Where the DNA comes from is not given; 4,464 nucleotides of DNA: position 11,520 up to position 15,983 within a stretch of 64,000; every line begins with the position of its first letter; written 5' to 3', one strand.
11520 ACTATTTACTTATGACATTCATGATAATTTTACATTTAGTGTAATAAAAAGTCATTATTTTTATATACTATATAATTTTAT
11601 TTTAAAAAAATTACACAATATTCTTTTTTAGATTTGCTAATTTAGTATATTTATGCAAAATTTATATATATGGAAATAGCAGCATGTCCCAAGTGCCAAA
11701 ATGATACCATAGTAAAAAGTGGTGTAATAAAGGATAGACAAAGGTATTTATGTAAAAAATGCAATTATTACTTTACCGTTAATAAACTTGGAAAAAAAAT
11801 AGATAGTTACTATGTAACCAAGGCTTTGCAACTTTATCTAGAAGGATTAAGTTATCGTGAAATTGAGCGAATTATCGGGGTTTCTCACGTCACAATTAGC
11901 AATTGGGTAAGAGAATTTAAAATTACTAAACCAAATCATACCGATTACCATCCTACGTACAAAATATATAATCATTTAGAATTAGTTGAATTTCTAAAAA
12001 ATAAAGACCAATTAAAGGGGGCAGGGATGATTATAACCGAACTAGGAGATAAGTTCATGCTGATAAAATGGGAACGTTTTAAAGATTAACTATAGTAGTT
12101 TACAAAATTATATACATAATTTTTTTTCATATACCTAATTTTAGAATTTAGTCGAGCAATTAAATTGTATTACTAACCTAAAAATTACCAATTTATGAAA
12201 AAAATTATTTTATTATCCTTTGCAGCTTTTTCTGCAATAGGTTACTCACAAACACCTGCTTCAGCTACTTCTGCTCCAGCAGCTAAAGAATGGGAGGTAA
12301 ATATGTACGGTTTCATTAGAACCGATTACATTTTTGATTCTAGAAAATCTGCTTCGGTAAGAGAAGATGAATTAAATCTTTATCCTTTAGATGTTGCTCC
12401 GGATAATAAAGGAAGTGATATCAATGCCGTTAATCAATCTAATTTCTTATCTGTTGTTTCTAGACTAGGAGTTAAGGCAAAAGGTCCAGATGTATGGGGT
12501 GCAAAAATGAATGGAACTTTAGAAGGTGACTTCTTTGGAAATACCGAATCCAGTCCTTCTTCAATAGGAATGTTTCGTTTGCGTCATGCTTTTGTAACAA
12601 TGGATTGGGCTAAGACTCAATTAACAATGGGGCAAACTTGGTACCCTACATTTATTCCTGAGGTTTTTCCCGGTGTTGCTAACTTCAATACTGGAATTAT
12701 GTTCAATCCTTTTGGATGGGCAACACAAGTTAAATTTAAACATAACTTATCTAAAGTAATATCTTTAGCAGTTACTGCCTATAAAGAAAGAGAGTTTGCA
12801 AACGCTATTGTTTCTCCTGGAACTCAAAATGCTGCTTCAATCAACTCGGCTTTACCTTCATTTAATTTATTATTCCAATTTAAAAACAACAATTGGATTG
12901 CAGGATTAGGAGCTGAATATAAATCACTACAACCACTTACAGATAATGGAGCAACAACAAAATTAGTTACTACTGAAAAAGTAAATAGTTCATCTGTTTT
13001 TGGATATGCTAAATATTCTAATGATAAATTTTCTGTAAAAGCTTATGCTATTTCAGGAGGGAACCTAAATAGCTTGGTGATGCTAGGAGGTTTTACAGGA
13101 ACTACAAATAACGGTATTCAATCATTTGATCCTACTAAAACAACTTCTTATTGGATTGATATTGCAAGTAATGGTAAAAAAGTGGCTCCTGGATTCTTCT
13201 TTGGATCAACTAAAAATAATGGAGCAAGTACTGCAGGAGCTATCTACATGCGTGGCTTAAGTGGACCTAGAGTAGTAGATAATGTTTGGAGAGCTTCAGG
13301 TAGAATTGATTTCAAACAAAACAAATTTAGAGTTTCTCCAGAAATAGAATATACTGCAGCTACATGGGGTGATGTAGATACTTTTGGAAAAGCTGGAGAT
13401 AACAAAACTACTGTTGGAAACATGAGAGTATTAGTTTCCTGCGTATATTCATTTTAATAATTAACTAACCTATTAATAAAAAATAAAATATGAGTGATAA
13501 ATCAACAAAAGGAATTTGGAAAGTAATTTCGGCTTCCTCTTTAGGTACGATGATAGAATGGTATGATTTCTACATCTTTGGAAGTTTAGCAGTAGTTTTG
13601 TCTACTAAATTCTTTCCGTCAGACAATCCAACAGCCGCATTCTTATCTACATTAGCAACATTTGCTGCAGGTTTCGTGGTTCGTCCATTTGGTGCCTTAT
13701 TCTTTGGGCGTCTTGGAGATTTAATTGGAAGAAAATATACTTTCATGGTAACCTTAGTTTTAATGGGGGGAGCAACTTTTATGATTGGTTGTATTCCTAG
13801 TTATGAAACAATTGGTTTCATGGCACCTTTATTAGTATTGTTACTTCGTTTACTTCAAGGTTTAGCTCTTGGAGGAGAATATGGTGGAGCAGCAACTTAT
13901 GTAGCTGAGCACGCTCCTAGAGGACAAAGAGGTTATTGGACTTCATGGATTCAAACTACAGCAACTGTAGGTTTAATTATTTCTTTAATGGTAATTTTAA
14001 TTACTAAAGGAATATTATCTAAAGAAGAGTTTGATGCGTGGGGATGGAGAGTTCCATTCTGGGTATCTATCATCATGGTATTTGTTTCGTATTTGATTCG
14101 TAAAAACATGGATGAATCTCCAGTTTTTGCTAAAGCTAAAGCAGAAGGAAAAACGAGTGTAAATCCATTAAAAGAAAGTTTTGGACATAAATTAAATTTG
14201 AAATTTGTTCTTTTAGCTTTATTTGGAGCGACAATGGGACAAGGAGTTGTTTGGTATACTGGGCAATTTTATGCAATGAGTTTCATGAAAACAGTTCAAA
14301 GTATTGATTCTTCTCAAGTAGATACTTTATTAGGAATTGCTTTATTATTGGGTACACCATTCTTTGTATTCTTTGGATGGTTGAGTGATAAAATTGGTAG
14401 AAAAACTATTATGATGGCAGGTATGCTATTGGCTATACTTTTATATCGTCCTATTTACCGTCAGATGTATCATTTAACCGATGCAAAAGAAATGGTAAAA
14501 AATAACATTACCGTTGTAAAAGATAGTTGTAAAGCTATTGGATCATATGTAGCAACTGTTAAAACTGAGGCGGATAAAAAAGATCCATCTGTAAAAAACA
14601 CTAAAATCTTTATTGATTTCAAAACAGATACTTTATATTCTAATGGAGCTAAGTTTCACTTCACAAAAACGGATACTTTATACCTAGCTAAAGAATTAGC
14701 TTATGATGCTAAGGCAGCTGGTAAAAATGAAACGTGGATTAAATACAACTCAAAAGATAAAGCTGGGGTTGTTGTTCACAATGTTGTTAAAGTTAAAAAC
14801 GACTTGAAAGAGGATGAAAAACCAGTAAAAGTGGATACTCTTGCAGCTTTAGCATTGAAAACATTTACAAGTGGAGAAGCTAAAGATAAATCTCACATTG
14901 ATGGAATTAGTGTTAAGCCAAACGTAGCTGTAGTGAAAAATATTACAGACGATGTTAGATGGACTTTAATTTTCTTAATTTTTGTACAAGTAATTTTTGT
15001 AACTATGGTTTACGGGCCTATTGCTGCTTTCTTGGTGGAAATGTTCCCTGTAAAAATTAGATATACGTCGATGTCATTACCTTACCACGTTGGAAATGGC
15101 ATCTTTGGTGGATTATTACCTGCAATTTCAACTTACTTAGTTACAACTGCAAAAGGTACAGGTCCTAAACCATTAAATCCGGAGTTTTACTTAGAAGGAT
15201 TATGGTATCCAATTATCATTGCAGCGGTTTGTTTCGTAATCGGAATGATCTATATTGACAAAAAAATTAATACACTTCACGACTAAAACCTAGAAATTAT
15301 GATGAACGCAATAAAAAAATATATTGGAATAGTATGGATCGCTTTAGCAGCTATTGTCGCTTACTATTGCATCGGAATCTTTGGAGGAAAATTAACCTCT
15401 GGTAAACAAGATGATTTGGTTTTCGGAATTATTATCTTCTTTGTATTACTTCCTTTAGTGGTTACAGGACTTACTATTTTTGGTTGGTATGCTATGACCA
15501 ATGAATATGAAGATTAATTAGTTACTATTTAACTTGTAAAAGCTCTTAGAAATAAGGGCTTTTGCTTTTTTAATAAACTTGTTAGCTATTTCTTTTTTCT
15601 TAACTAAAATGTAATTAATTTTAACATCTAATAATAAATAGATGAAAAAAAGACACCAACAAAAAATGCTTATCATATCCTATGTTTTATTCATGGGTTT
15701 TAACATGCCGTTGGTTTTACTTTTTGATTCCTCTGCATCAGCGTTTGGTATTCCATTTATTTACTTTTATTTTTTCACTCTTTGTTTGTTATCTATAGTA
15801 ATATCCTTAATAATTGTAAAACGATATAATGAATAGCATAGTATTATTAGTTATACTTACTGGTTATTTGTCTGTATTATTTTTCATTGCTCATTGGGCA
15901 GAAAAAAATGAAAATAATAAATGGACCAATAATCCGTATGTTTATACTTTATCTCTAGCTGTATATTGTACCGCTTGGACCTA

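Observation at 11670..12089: IS1 InsA-like protein apparently domesticated as the DNA-binding regulator of an acetate/propionate locus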

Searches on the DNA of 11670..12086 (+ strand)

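Call 70: search_dna_similar(query=L083:1944-2687:+, collection=plasmids, mode=distant, max_rows=20)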
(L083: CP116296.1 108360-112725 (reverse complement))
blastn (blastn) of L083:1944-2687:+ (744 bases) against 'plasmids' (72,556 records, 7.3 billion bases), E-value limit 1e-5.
Records with a match: 4; places in all: 7; records where one place covers at least 80% of the query: 2.
Best place of each record, by identity: >=99% 2; 60-80% 2.
By first word of the organism name: Tenacibaculum 2; Methanomethylovorans 1; Methylobacter 1.
By predicted mobility (MOB-suite, as given by PLSDB): non-mobilizable 4.
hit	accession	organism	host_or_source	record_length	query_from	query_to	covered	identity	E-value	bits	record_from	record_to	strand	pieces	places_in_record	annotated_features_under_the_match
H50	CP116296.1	Tenacibaculum finnmarkense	Atlantic salmon (Salmo salar ...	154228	1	744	100%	100.0%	0e+0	1342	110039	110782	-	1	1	IS1 family transposase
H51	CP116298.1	Tenacibaculum finnmarkense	Atlantic salmon (Salmo salar ...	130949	1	744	100%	99.5%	0e+0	1323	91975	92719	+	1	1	IS1 family transposase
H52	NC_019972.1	Methanomethylovorans hollandica DSM 15978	-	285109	196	744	74%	67.6%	8e-38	165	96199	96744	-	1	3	IS1 family transposase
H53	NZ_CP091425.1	Methylobacter sp. YRD-M1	isolate,wetland soil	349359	340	684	46%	68.7%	7e-20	105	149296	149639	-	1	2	IS1 family transposase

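Call 71: get_annotated_region(hit=H51, flank=150)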
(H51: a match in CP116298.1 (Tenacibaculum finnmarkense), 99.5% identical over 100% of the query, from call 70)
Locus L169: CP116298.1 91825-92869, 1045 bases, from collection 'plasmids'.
description: Tenacibaculum finnmarkense strain 17-2576-1 plasmid unnamed1, complete sequence
organism: Tenacibaculum finnmarkense (NCBI taxid 2781243)
taxonomy: Bacteria; Bacteroidota; Flavobacteriia; Flavobacteriales; Flavobacteriaceae; Tenacibaculum; Tenacibaculum finnmarkense
host: -; source: Atlantic salmon (Salmo salar L.),Bacterial Culture; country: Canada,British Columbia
typing (MOB-suite, as given by PLSDB): non-mobilizable
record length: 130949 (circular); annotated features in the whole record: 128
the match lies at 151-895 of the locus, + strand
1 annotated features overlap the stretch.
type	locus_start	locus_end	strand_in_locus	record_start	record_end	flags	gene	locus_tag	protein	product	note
CDS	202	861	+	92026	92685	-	-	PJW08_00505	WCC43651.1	IS1 family transposase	-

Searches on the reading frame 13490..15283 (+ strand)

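Call 4: search_protein_families(library=pfam, proteins=[window:13490-15283:+], max_evalue=0.01)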
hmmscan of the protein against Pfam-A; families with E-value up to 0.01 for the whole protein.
window:13490-15283:+ (598 aa): 2 families
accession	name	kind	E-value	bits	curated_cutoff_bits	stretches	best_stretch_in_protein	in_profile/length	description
PF00083.30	Sugar_tr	-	7.3e-33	114.6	22.3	2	15-217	5-201/452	Sugar (and other) transporter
PF07690.21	MFS_1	-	5.6e-31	108.2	33.4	2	18-319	3-282/347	Major Facilitator Superfamily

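Call 5: search_protein_families(library=ncbifam, proteins=[window:13490-15283:+], max_evalue=0.01)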
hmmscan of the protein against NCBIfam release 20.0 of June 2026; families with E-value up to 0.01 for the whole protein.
window:13490-15283:+ (598 aa): 21 families
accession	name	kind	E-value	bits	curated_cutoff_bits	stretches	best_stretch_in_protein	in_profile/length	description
TIGR00883.1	2A0106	subfamily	1.6e-108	363.3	443.45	2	19-329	1-315/400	metabolite/H+ symporter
NF011656.1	PRK15075.1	subfamily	9.6e-72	242.1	445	2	12-336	9-327/419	tricarballylate/proton symporter TcuC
NF007710.0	PRK10406.1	subfamily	2.2e-69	234.6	550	2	4-331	16-335/432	MFS family transporter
NF007927.0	PRK10642.1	equivalog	2.2e-68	231.2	544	2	9-323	23-343/500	glycine betaine/L-proline transporter ProP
NF007414.0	PRK09952.1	equivalog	5.6e-66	223.1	538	2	11-323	22-334/438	shikimate transporter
TIGR00891.1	2A0112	subfamily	5.8e-31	108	552.9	1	6-232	7-213/405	sialate:H+ symport family MFS transporter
NF003024.0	PRK03893.1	subfamily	3.5e-24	85.5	604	1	7-246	17-234/497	sialate:H+ symport family MFS transporter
TIGR00895.1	2A0115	subfamily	1.5e-17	63.6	418.55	1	3-230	9-217/398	aromatic acid/H+ symport family MFS transporter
NF008963.0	PRK12307.1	equivalog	1.6e-14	53.9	637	1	16-324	23-315/426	MFS transporter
TIGR00887.1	2A0109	equivalog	7.2e-11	41.7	610.3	1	11-177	16-179/502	phosphate:H+ symporter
TIGR00879.1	SP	subfamily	1e-10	40.8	237.8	1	13-213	60-250/510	sugar porter family MFS transporter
NF008586.0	PRK11551.1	equivalog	3.5e-09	36.1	410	1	57-240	55-223/406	3-(3-hydroxy-phenyl)propionate transporter MhpT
NF008654.0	PRK11652.1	equivalog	1.5e-07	30.7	479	2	260-317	29-86/397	multidrug efflux MFS transporter EmrD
TIGR00898.1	2A0119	subfamily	1e-06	27.9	550.75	1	58-168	135-234/506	cation transport protein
NF052357.1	GlucTporGlcPStph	equivalog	3.7e-06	26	750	1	40-214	31-188/445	glucose transporter GlcP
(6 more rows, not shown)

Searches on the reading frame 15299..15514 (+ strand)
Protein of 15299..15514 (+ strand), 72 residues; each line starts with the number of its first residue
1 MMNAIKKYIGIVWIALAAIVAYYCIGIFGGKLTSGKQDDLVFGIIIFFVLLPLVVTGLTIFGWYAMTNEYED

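Call 4: search_protein_families(library=pfam, proteins=[window:15299-15514:+], max_evalue=0.01)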
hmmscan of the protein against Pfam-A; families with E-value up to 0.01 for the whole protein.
window:15299-15514:+ (72 aa): 1 family
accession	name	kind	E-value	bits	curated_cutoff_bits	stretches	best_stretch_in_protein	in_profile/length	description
PF20664.2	DUF6814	-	8.7e-26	90.4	25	1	2-71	1-70/71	Family of unknown function (DUF6814)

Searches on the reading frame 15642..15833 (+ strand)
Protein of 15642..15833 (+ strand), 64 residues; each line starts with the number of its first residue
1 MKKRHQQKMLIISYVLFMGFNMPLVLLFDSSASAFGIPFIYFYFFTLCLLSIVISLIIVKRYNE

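Call 34: search_protein_families(library=pfam, proteins=[window:15642-15833:+], max_evalue=1)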
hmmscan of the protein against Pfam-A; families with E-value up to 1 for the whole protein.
window:15642-15833:+ (64 aa): 2 families
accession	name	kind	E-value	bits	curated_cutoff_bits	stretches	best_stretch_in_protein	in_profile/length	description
PF11755.13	DUF3311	-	0.099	13.2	30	1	31-60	21-50/61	Protein of unknown function (DUF3311)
PF11026.13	DUF2721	-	0.16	12.3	28.3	1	7-59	64-116/129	Protein of unknown function (DUF2721)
